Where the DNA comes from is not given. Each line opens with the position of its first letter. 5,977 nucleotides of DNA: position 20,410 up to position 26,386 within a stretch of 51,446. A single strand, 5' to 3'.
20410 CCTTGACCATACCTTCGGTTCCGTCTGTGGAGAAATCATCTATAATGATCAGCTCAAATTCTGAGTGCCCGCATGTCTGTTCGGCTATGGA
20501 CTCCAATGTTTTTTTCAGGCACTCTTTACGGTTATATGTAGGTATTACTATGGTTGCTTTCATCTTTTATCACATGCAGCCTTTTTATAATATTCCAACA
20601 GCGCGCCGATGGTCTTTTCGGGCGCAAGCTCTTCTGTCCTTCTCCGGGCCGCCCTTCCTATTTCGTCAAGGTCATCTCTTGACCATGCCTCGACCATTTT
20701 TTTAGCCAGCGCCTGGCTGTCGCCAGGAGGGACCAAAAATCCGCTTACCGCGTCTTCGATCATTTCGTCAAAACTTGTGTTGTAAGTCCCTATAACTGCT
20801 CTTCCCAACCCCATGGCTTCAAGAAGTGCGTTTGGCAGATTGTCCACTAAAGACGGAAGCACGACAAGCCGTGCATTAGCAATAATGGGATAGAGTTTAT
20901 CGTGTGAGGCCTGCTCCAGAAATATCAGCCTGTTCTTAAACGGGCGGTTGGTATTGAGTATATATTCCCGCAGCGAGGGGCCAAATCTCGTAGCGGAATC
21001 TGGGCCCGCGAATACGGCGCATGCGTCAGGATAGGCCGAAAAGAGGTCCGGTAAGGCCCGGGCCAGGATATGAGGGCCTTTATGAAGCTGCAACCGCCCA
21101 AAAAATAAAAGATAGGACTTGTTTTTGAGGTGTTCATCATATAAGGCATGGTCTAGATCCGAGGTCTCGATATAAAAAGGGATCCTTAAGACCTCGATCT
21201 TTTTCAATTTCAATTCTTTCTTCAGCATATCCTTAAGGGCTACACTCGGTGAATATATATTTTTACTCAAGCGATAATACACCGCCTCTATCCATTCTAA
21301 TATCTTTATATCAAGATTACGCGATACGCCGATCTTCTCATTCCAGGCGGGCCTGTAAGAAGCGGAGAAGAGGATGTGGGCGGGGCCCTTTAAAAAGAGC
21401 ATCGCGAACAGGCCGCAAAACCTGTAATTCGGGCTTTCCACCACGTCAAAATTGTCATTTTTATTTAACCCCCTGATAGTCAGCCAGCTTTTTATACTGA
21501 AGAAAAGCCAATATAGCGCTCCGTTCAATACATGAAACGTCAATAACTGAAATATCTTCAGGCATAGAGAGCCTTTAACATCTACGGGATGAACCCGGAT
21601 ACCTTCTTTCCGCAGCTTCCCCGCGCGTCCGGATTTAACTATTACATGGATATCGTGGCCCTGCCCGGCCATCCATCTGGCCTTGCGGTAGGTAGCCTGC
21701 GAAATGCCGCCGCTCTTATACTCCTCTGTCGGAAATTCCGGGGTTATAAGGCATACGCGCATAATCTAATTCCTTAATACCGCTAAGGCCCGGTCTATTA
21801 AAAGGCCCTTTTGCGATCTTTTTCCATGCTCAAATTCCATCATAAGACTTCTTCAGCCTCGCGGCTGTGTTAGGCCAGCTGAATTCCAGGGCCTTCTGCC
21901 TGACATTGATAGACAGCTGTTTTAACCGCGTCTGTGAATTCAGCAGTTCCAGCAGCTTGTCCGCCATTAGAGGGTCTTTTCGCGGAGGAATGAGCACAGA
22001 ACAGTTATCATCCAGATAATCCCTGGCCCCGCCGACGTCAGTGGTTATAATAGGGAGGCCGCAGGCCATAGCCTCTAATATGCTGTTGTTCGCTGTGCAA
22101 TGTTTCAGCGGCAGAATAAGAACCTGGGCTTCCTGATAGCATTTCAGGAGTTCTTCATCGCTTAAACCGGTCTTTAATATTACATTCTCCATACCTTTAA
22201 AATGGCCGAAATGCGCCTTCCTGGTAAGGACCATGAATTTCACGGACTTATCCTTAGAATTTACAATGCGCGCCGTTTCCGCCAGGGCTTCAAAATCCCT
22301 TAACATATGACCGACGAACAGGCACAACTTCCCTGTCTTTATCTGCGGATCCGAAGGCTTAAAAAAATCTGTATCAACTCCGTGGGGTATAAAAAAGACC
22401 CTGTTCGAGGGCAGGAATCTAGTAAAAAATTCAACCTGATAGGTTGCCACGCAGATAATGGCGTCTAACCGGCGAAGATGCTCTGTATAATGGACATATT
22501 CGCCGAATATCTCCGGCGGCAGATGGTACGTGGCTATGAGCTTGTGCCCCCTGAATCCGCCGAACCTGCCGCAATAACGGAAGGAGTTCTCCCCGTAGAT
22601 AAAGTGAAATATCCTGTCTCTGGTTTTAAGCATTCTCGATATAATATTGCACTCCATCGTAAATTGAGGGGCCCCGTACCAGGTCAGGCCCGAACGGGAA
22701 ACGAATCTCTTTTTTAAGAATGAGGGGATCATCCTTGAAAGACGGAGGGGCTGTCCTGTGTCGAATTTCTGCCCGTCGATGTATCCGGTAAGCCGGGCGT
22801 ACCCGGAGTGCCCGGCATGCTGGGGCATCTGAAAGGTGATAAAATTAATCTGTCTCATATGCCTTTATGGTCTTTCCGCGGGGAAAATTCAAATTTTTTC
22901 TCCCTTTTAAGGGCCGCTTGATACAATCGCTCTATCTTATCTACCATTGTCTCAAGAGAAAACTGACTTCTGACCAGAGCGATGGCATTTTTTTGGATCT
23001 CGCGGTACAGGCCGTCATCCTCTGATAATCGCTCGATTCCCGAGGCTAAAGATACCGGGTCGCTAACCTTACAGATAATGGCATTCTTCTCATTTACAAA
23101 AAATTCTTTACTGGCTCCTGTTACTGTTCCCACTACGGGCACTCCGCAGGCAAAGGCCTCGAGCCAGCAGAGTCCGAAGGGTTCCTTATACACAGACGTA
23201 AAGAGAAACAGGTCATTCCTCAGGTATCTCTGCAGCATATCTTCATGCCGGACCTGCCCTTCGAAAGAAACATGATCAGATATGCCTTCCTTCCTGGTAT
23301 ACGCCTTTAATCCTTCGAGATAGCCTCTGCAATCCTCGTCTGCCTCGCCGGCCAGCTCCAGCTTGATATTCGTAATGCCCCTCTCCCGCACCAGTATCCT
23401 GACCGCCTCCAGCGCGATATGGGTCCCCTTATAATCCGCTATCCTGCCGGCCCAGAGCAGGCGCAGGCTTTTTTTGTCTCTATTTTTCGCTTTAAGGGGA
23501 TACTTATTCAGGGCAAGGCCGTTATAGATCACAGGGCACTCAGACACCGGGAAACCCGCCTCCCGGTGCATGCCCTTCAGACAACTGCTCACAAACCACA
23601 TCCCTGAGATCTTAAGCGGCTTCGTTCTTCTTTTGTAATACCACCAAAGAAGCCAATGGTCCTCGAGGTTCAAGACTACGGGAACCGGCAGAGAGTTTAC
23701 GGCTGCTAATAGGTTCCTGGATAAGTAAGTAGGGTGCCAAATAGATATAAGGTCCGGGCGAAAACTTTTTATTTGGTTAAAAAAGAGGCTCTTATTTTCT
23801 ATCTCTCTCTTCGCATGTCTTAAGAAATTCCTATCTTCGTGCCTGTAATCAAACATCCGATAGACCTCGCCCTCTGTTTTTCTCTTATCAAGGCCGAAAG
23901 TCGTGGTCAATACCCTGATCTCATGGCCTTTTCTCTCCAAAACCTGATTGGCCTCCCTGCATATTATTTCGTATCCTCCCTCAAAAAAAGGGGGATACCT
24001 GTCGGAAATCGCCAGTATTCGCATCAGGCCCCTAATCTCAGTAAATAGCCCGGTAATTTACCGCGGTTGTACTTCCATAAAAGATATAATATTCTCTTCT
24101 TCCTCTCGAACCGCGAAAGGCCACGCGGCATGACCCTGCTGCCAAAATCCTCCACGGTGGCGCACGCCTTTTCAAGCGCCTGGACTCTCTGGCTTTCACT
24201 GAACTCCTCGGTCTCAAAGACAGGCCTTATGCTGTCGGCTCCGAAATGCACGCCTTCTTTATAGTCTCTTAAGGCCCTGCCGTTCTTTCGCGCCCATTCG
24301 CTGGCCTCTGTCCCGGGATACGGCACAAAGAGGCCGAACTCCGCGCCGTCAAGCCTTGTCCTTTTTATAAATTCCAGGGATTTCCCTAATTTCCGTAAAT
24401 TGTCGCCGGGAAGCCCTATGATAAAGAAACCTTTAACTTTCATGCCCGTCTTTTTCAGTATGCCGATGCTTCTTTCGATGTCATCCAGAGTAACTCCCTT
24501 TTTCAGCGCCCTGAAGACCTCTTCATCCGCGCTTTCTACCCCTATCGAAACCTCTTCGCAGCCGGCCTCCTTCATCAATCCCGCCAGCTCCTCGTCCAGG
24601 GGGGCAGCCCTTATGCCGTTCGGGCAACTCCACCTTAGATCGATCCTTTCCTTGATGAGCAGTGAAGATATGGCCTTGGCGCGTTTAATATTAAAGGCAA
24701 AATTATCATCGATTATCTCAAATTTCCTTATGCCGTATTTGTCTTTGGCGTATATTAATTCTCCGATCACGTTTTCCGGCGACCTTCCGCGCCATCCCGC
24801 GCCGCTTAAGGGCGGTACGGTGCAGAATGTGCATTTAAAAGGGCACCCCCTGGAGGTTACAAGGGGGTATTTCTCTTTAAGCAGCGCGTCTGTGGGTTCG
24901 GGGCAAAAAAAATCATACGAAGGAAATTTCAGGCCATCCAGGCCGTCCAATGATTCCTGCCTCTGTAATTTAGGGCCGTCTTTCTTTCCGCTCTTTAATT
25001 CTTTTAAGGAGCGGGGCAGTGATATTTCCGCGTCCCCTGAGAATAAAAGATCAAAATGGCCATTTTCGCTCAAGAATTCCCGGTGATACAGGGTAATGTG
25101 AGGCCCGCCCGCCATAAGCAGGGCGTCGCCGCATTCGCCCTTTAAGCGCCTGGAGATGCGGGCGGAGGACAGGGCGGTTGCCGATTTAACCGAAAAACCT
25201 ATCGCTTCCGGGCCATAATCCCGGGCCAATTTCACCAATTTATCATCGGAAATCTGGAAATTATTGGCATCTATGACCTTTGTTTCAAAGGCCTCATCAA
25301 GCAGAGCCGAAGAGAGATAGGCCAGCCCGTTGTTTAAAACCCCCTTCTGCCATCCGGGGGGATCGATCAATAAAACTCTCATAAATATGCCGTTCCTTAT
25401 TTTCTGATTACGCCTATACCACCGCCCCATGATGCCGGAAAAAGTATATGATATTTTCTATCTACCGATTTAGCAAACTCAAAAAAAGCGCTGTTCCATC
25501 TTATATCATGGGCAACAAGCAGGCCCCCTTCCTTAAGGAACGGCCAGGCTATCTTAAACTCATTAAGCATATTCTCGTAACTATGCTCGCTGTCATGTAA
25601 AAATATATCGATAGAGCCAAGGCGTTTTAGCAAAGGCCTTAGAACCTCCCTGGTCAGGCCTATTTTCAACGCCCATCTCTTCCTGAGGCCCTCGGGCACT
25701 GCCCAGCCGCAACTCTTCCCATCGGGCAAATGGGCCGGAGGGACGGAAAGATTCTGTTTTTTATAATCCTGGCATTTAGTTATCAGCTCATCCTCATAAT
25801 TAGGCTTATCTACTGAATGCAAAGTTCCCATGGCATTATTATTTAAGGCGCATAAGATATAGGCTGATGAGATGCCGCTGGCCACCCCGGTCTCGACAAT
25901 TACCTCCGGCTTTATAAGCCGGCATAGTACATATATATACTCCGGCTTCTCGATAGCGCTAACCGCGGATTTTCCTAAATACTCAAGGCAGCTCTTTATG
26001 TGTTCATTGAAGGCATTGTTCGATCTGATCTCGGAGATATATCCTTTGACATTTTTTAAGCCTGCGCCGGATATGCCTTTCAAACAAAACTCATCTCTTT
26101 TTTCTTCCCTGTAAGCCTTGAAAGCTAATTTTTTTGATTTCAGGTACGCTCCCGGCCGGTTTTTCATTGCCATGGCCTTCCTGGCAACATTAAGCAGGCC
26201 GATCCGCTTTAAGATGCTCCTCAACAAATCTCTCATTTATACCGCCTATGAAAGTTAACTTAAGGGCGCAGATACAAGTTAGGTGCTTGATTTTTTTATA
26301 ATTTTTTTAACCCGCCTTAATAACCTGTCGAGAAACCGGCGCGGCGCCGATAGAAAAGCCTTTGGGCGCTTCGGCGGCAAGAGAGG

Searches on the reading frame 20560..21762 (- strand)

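Call 8: search_protein_families(library=pfam, proteins=[window:20560-21762:-], max_evalue=0.00001)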
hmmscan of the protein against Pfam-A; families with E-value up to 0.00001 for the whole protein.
window:20560-21762:- (400 aa): 4 families
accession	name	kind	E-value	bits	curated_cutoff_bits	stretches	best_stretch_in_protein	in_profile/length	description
PF13692.12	Glyco_trans_1_4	-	3.7e-23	82.8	27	1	217-359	3-139/142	Glycosyl transferases group 1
PF00534.26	Glycos_transf_1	-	5.3e-22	78.6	26.4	1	213-363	13-159/172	Glycosyl transferases group 1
PF13439.12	Glyco_transf_4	-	4.2e-08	33.8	28.5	1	18-192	2-162/170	Glycosyltransferase Family 4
PF13579.12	Glyco_trans_4_4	-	2.2e-06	28.5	29.7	1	18-180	1-142/158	Glycosyl transferase 4-like domain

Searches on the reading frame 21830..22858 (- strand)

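Call 8: search_protein_families(library=pfam, proteins=[window:21830-22858:-], max_evalue=0.00001)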
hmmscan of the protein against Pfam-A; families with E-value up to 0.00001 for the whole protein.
window:21830-22858:- (342 aa): 2 families
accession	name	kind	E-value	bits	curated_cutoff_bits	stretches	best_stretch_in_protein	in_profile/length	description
PF13692.12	Glyco_trans_1_4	-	1.5e-18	67.9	27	1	177-307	2-141/142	Glycosyl transferases group 1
PF00534.26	Glycos_transf_1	-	2.3e-14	53.8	26.4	1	223-321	72-171/172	Glycosyl transferases group 1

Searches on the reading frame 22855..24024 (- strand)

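Call 8: search_protein_families(library=pfam, proteins=[window:22855-24024:-], max_evalue=0.00001)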
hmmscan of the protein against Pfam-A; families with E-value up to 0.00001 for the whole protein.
window:22855-24024:- (389 aa): 5 families
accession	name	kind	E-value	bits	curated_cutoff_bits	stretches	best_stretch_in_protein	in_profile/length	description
PF00534.26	Glycos_transf_1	-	1.4e-29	103.3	26.4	1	179-348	8-170/172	Glycosyl transferases group 1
PF13692.12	Glyco_trans_1_4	-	2e-23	83.7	27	1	188-336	3-142/142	Glycosyl transferases group 1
PF13439.12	Glyco_transf_4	-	2.4e-11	44.4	28.5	1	16-172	2-168/170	Glycosyltransferase Family 4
PF20706.3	GT4-conflict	-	1.8e-09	37.5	26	1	178-298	189-309/385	Family 4 Glycosyltransferase in conflict systems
PF13524.12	Glyco_trans_1_2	-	5.8e-09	36.5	25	1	218-365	13-143/144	Glycosyl transferase-like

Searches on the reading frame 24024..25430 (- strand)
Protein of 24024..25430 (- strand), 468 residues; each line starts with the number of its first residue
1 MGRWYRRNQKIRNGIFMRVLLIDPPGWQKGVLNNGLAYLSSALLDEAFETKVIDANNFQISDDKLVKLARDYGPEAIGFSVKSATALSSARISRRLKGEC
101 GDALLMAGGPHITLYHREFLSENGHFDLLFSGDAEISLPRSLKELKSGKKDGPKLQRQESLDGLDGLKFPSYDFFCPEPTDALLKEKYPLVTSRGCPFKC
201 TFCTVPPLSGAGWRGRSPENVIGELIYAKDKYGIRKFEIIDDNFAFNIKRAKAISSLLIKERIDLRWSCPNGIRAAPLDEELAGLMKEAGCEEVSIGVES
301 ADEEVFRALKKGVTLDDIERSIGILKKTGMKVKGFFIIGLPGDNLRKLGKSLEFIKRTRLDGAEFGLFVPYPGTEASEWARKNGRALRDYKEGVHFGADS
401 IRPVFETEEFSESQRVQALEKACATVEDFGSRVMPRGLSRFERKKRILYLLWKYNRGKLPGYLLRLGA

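Call 8: search_protein_families(library=pfam, proteins=[window:24024-25430:-], max_evalue=0.00001)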
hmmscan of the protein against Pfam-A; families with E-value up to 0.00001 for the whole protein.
window:24024-25430:- (468 aa): 2 families
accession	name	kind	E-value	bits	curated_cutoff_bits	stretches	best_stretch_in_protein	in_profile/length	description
PF04055.27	Radical_SAM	-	2.5e-24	86.8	29.5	1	191-355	2-166/166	Radical SAM superfamily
PF02310.24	B12-binding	-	1.7e-14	54.1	32.1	1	34-136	15-115/121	B12 binding domain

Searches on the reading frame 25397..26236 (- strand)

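Call 8: search_protein_families(library=pfam, proteins=[window:25397-26236:-], max_evalue=0.00001)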
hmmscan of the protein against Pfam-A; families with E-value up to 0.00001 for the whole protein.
window:25397-26236:- (279 aa): 1 family
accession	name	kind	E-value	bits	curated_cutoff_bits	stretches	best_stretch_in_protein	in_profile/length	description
PF13578.12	Methyltransf_24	-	6.7e-18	65.9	26.3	1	114-245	1-105/105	Methyltransferase domain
